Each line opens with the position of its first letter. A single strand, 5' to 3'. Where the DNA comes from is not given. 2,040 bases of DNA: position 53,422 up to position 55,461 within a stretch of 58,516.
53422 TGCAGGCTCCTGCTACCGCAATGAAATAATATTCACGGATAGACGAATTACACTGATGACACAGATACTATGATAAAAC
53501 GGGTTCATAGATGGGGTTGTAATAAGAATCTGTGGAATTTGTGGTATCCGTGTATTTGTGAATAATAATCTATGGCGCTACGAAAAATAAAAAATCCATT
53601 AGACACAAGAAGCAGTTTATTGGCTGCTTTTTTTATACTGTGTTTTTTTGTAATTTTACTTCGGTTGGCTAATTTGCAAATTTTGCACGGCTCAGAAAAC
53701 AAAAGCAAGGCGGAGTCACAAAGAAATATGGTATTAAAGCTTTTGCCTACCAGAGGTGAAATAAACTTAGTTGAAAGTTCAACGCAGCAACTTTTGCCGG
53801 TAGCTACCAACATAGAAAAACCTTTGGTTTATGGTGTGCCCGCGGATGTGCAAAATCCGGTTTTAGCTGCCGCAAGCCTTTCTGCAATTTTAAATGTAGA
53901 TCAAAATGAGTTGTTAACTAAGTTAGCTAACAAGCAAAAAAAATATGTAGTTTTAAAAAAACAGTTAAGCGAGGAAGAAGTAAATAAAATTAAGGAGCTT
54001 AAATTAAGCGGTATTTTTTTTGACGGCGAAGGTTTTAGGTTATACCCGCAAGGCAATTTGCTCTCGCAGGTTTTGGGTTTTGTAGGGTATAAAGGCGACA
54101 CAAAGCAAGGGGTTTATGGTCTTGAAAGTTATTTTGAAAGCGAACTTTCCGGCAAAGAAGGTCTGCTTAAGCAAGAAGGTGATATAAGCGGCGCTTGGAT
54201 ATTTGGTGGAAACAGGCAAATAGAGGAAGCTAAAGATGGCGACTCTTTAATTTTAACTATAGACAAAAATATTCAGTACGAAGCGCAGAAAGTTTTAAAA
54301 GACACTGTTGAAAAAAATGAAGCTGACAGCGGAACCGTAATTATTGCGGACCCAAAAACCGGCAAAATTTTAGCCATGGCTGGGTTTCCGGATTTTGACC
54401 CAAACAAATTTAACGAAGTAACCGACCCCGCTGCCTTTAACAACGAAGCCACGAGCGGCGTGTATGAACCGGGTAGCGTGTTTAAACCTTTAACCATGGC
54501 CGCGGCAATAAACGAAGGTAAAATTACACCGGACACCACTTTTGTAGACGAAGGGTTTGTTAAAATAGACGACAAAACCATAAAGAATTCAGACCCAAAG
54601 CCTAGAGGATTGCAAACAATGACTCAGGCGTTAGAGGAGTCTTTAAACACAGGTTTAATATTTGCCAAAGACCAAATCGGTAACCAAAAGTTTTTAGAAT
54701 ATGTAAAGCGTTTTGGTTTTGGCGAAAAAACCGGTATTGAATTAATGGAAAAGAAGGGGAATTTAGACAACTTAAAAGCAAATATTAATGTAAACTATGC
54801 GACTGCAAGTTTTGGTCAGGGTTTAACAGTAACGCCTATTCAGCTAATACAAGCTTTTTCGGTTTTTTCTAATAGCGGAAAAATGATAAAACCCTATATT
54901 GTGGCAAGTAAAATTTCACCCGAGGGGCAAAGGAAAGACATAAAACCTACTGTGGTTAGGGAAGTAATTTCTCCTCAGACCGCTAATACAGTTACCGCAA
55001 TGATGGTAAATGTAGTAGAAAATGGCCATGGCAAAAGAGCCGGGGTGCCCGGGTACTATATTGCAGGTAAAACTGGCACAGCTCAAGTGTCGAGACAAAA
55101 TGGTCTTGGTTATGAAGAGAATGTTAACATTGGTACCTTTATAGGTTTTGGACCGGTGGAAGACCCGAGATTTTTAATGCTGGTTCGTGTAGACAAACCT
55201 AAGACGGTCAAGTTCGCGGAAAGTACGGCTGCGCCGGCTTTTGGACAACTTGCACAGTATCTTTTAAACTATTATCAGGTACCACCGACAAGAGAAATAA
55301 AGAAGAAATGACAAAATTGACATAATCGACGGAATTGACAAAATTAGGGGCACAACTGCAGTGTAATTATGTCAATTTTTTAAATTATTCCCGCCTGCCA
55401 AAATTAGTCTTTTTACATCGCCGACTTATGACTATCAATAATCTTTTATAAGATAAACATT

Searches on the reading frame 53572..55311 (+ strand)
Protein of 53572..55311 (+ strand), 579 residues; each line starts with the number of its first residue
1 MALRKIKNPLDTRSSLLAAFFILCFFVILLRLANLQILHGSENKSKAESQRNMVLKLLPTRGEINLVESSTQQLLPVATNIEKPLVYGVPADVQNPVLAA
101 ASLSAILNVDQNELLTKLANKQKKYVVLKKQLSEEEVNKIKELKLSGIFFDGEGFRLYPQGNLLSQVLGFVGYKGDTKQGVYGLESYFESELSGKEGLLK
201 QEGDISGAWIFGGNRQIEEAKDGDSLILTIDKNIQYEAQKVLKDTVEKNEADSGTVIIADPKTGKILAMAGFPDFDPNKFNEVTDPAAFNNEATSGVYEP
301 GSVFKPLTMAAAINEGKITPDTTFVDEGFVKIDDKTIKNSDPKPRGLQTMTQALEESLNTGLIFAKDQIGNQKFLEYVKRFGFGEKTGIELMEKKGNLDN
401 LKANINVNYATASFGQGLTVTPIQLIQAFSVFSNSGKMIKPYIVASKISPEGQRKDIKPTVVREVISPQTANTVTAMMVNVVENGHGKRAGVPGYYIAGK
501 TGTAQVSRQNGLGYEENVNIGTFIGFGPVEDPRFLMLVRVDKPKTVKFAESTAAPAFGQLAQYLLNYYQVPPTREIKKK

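Call 60: search_protein_families(library=pfam, proteins=[window:53572-55311:+], max_evalue=0.00001)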
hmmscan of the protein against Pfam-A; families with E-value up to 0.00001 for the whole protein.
window:53572-55311:+ (579 aa): 2 families
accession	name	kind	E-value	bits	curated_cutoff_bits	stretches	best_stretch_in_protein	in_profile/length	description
PF00905.27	Transpeptidase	-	1.5e-78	264.5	22.1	1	254-560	1-297/299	Penicillin binding protein transpeptidase domain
PF03717.20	PBP_dimer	-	1.2e-12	49.1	24.4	1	76-207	16-173/180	Penicillin-binding Protein dimerisation domain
